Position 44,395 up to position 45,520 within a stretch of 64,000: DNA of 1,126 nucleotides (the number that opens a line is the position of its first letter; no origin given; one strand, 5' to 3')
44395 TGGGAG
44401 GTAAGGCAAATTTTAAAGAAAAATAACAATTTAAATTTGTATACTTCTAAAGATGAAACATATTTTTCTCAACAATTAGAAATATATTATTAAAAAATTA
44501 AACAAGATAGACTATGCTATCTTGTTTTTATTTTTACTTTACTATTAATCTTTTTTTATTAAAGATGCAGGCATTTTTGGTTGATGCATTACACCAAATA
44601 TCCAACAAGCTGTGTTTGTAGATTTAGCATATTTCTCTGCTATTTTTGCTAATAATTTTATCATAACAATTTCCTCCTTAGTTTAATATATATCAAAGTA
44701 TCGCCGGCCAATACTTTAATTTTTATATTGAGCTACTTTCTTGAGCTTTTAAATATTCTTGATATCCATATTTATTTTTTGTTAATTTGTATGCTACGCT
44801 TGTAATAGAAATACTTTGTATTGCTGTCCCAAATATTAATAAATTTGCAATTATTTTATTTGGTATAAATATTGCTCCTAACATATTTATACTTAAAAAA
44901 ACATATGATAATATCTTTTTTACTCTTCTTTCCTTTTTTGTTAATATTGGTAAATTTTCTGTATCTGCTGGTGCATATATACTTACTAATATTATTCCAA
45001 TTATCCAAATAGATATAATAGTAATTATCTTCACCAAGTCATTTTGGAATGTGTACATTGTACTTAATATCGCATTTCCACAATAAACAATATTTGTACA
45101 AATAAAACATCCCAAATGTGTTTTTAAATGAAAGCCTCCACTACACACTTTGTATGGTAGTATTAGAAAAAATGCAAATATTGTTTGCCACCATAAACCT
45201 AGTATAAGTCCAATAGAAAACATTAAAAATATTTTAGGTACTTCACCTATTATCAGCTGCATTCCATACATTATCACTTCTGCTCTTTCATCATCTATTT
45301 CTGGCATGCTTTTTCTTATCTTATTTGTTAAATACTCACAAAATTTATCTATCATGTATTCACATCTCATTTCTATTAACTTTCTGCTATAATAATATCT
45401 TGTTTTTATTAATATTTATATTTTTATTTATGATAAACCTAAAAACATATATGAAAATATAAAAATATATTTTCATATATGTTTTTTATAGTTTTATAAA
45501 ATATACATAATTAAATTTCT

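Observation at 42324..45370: Complete agr-type quorum-sensing locus with an unannotated AgrD encoding a novel autoinducing peptide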

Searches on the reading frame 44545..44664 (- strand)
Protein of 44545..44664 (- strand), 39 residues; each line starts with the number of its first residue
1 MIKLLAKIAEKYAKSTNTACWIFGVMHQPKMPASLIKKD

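Call 3: search_protein_families(library=pfam, proteins=[window:44545-44664:-], max_evalue=1)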
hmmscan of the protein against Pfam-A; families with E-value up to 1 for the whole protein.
window:44545-44664:- (39 aa): 0 families

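Call 4: search_protein_families(library=ncbifam, proteins=[window:44545-44664:-], max_evalue=1)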
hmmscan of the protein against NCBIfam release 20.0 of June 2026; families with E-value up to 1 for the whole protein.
window:44545-44664:- (39 aa): 1 family
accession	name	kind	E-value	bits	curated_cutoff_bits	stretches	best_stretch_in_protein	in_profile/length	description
TIGR04223.1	quorum_AgrD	subfamily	1.5e-07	31.4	19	1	2-37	4-38/38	AgrD family cyclic lactone autoinducer peptide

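Call 5: list_cluster_members(proteins=[window:44545-44664:-, window:44723-45370:-, window:43147-44493:+, window:42432-43193:+])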
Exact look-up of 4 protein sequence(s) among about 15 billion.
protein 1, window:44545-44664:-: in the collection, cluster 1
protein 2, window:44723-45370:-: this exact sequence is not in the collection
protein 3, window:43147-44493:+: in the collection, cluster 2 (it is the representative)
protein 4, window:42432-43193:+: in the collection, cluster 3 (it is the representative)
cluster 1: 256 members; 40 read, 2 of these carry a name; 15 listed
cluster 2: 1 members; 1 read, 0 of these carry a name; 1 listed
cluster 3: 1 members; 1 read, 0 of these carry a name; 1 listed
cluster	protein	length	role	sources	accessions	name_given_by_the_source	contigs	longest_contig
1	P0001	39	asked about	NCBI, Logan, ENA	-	-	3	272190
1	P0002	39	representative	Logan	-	-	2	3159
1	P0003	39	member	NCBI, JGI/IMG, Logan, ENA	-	cyclic lactone autoinducer peptide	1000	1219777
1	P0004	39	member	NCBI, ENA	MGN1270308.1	MAG: cyclic lactone autoinducer peptide [Clostridia bacterium]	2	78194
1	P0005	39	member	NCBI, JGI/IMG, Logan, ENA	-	-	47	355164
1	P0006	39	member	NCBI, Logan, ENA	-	-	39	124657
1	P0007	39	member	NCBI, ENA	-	-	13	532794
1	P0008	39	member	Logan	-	-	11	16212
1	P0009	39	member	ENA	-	-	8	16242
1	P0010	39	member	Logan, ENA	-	-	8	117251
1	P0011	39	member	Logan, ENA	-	-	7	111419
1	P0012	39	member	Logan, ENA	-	-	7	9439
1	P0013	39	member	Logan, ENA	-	-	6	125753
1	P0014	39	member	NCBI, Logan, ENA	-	-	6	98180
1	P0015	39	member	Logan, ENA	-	-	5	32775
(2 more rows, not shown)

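Call 10: find_encoding_contigs(protein=P0003, flank=5000, max_places=8)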
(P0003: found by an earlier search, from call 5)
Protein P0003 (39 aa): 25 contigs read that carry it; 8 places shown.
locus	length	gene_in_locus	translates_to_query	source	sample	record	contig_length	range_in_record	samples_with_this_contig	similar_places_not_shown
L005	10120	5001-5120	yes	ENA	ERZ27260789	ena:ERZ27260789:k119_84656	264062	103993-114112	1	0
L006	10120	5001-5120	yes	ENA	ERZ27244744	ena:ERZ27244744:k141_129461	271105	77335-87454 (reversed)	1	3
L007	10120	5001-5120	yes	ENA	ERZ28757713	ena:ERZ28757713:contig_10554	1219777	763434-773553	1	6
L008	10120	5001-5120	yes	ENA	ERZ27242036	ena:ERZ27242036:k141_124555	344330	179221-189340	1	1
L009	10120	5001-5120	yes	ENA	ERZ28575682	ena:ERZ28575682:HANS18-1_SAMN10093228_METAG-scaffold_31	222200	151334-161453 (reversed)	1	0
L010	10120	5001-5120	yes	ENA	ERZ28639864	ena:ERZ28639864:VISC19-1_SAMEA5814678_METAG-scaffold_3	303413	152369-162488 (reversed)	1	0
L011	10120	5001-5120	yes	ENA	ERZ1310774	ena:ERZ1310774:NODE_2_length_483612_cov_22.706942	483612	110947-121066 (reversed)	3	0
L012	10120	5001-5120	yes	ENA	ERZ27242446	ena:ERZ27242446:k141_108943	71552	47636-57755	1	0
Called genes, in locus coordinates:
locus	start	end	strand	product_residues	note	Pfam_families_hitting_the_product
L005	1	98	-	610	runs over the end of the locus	PF13522:GATase_6, PF13537:GATase_7, PF01380:SIS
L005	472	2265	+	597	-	PF00633:HHH (faint), PF01541:GIY-YIG, PF27096:UvrC_M, PF22920:UvrC_RNaseH, PF08459:UvrC_RNaseH_dom, PF12826:HHH_2, PF14520:HHH_5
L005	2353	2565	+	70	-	-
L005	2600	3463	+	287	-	PF10672:Methyltrans_SAM, PF03602:Cons_hypoth95 (weak)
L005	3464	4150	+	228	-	PF00849:PseudoU_synth_2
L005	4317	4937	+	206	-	PF04647:AgrB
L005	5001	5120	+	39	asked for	-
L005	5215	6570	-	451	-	PF02518:HATPase_c (weak), PF14501:HATPase_c_5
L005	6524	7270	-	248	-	PF00072:Response_reg, PF04397:LytTR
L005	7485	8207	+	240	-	PF01522:Polysacc_deac_1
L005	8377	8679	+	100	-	PF07873:YabP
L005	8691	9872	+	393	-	PF06898:YqfD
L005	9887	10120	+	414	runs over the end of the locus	-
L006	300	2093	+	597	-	PF00633:HHH (faint), PF01541:GIY-YIG, PF27096:UvrC_M, PF22920:UvrC_RNaseH, PF08459:UvrC_RNaseH_dom, PF12826:HHH_2, PF14520:HHH_5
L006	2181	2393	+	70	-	-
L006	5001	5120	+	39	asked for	-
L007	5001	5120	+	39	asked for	-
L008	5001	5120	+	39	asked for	-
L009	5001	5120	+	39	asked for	-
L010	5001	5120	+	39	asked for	-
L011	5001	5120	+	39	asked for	-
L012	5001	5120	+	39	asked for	-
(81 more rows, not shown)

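Call 23: find_encoding_contigs(protein=P0001, flank=6000, max_places=4)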
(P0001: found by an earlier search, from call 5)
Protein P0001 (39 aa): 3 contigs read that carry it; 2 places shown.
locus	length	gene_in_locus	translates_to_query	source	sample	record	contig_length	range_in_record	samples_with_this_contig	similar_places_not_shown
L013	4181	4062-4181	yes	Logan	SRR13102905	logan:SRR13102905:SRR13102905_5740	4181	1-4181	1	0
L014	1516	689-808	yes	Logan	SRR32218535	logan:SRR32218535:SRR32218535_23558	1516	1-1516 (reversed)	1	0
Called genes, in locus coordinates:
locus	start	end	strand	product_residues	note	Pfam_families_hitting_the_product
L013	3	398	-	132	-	?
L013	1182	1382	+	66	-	-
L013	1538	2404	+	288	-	PF10672:Methyltrans_SAM, PF03602:Cons_hypoth95 (weak)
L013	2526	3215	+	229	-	PF00849:PseudoU_synth_2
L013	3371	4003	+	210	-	PF04647:AgrB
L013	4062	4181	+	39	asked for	?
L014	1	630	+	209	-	?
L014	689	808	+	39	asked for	-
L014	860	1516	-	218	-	?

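Call 24: find_encoding_contigs(protein=P0005, flank=5000, max_places=2)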
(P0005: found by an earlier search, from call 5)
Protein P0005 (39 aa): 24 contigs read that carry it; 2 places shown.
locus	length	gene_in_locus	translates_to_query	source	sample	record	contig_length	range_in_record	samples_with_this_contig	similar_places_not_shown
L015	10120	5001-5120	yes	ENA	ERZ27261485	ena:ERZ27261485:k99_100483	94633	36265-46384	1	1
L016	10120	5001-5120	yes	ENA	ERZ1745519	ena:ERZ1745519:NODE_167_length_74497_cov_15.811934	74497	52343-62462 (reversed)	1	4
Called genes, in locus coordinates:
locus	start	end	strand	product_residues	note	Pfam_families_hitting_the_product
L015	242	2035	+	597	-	PF01541:GIY-YIG, PF27096:UvrC_M, PF22920:UvrC_RNaseH, PF08459:UvrC_RNaseH_dom, PF12826:HHH_2 (weak), PF14520:HHH_5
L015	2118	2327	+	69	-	-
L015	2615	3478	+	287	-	PF10672:Methyltrans_SAM, PF03602:Cons_hypoth95 (weak)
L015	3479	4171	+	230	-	PF00849:PseudoU_synth_2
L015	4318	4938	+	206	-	PF04647:AgrB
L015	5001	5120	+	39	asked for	-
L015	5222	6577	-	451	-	PF02518:HATPase_c (weak), PF14501:HATPase_c_5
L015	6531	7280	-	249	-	PF00072:Response_reg, PF04397:LytTR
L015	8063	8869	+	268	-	PF01522:Polysacc_deac_1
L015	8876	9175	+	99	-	PF07873:YabP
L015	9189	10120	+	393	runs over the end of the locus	PF06898:YqfD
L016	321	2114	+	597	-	PF01541:GIY-YIG, PF27096:UvrC_M, PF22920:UvrC_RNaseH, PF08459:UvrC_RNaseH_dom, PF12826:HHH_2 (weak), PF14520:HHH_5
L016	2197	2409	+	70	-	-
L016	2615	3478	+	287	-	PF10672:Methyltrans_SAM, PF03602:Cons_hypoth95 (weak)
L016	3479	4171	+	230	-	PF00849:PseudoU_synth_2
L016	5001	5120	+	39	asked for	-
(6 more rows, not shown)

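Call 25: find_encoding_contigs(protein=P0007, flank=5000, max_places=2)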
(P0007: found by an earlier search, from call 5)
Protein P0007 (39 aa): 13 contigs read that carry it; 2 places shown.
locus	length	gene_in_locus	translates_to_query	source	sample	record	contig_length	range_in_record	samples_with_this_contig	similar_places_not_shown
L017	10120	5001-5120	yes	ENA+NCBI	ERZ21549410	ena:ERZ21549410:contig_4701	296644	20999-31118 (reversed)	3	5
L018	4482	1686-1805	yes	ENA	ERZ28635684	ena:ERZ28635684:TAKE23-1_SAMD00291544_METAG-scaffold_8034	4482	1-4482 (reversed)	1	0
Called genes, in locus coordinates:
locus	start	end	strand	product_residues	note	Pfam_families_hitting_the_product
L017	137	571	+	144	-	PF01541:GIY-YIG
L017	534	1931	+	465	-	PF27096:UvrC_M, PF02151:UVR, PF22920:UvrC_RNaseH, PF08459:UvrC_RNaseH_dom, PF12826:HHH_2 (weak), PF14520:HHH_5, PF00633:HHH (weak)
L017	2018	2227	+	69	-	-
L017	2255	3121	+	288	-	PF10672:Methyltrans_SAM, PF03602:Cons_hypoth95 (weak)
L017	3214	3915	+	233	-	PF00849:PseudoU_synth_2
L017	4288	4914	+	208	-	PF04647:AgrB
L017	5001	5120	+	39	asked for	-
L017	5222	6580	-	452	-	PF02518:HATPase_c (weak), PF14501:HATPase_c_5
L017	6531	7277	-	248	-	PF00072:Response_reg, PF04397:LytTR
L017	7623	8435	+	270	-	PF01522:Polysacc_deac_1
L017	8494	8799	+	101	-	PF07873:YabP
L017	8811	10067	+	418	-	PF06898:YqfD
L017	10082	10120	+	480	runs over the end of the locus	-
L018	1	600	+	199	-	?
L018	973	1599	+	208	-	PF04647:AgrB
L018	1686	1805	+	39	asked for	-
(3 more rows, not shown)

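Call 47: find_related_loci(query=A1, collection=metagenome_contigs, flank=5000)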
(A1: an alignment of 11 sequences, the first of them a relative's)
Query A1 (39 aa) in metagenome_contigs; peptide patterns used: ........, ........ (x = any residue, [..] = any of these).
493 stretches matched a pattern; 362 encode a relative of the query (tblastn E <= 1e-3); the best 80 are kept; 80 distinct loci.
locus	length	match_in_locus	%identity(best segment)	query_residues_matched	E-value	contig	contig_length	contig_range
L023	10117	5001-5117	87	1-39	2e-20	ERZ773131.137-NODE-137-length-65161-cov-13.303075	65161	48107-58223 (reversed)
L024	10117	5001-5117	87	1-39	2e-20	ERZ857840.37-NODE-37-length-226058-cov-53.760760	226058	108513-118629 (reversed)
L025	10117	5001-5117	87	1-39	2e-20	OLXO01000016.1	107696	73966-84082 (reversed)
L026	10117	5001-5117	87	1-39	2e-20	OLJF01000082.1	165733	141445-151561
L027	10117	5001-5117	87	1-39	2e-20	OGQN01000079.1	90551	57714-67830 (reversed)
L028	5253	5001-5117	87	1-39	2e-20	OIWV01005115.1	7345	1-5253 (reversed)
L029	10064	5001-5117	87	1-39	2e-20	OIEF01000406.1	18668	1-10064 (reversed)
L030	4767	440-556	87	1-39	2e-20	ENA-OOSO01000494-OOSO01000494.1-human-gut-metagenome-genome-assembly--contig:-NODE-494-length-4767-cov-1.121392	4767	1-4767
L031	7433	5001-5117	90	1-39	2e-20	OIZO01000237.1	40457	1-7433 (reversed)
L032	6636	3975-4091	87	1-39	2e-20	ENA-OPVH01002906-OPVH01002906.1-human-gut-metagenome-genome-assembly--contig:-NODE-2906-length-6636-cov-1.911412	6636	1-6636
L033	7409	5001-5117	87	1-39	2e-20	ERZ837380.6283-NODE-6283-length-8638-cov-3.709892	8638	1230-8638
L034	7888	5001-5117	87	1-39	2e-20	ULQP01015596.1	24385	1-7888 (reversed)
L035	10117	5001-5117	87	1-39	2e-20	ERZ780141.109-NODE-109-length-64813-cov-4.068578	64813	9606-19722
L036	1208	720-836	87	1-39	3e-20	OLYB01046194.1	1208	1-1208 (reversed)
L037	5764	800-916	85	1-39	3e-20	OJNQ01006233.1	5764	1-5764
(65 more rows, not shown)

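Call 77: search_protein_representatives(protein=window:44545-44664:-)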
Query: 39 residues. Proteins with E-value up to 0.001 (for the whole library): 54; up to 1e-10: 14; up to 1e-30: 0. The best 54 are listed.
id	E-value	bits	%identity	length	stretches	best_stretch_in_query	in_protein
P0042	2.5e-16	72.3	87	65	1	1-39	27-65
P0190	7.7e-14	64.8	77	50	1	1-39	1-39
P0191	1.1e-13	64.2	85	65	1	1-39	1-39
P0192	1.9e-13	63.5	85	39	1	1-39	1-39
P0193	4.0e-13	62.6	77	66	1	1-39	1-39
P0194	7.9e-13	61.7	82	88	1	1-39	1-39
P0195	3.9e-12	59.6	74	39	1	1-39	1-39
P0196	4.2e-12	59.5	69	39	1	1-39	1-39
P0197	6.8e-12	58.9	82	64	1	1-39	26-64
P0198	7.4e-12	58.7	79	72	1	1-39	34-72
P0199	2.0e-11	57.5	79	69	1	1-38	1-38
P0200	3.5e-11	56.7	82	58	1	1-39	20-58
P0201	6.0e-11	56.0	74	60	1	1-38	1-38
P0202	8.4e-11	55.5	85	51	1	6-39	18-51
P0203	1.3e-10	54.9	76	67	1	1-38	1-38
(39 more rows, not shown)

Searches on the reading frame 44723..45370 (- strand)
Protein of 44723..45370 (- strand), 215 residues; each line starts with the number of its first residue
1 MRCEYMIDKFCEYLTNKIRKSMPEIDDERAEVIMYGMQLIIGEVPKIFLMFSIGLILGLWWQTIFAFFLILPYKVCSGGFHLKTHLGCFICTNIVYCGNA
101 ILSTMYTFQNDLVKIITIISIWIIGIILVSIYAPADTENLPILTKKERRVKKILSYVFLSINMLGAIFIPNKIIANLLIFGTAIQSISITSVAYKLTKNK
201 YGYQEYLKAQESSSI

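Call 3: search_protein_families(library=pfam, proteins=[window:44723-45370:-], max_evalue=1)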
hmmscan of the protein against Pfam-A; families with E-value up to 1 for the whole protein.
window:44723-45370:- (215 aa): 1 family
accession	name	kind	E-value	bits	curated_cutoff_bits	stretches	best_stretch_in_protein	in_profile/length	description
PF04647.20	AgrB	-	4.1e-38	131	23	1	12-189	2-185/185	Accessory gene regulator B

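Call 4: search_protein_families(library=ncbifam, proteins=[window:44723-45370:-], max_evalue=1)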
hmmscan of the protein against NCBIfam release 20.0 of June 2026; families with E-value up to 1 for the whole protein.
window:44723-45370:- (215 aa): 1 family
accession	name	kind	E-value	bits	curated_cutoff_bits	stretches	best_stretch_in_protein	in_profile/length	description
NF002210.0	PRK01100.1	equivalog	1.4e-22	80.5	282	1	7-206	11-205/210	accessory gene regulator ArgB-like protein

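Call 6: find_related_loci(query=window:44723-45370:-, collection=genome_contigs, flank=5000)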
Query window:44723-45370:- (215 aa) in genome_contigs; peptide patterns used: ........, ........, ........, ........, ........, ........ (x = any residue, [..] = any of these).
259 stretches matched a pattern; 4 encode a relative of the query (tblastn E <= 1e-3); 4 distinct loci.
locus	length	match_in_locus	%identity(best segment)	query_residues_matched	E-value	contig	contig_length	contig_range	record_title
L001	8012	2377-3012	83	4-215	7e-113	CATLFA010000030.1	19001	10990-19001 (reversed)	MAG TPA_asm: uncultured Clostridiaceae bacterium isolate MGG08105_1680015421 genome assembly, contig: ERR3199605_2481, w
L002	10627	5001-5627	74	4-212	4e-107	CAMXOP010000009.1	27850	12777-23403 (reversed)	MAG TPA_asm: uncultured Clostridiaceae bacterium isolate SRR14920970_bin.18_metawrap_v1.3_MAG genome assembly, contig: N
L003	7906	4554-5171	48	6-213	1e-47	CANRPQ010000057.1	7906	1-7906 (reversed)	MAG: uncultured Clostridia bacterium isolate Lapin-017__bin58 genome assembly, contig: Lapin-017__NODE_7400_length_7906_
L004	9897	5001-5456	20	14-163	2e-5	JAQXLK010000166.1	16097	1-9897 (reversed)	MAG: Clostridiales bacterium isolate SUG1301 k141_2505672, whole genome shotgun sequence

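Call 53: search_solved_structures(query=window:44723-45355:-, max_evalue=1, show_alignments=1)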
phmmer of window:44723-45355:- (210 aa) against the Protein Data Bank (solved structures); distinct sequences matched with E-value up to 1: 1.
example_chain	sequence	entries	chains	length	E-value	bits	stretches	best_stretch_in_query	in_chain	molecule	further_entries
5kca_A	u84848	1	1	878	0.082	15.9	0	30-88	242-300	Cerebellin-1,Cerebellin-1,Cerebellin-1,Glutamate receptor ionotropic, delta-2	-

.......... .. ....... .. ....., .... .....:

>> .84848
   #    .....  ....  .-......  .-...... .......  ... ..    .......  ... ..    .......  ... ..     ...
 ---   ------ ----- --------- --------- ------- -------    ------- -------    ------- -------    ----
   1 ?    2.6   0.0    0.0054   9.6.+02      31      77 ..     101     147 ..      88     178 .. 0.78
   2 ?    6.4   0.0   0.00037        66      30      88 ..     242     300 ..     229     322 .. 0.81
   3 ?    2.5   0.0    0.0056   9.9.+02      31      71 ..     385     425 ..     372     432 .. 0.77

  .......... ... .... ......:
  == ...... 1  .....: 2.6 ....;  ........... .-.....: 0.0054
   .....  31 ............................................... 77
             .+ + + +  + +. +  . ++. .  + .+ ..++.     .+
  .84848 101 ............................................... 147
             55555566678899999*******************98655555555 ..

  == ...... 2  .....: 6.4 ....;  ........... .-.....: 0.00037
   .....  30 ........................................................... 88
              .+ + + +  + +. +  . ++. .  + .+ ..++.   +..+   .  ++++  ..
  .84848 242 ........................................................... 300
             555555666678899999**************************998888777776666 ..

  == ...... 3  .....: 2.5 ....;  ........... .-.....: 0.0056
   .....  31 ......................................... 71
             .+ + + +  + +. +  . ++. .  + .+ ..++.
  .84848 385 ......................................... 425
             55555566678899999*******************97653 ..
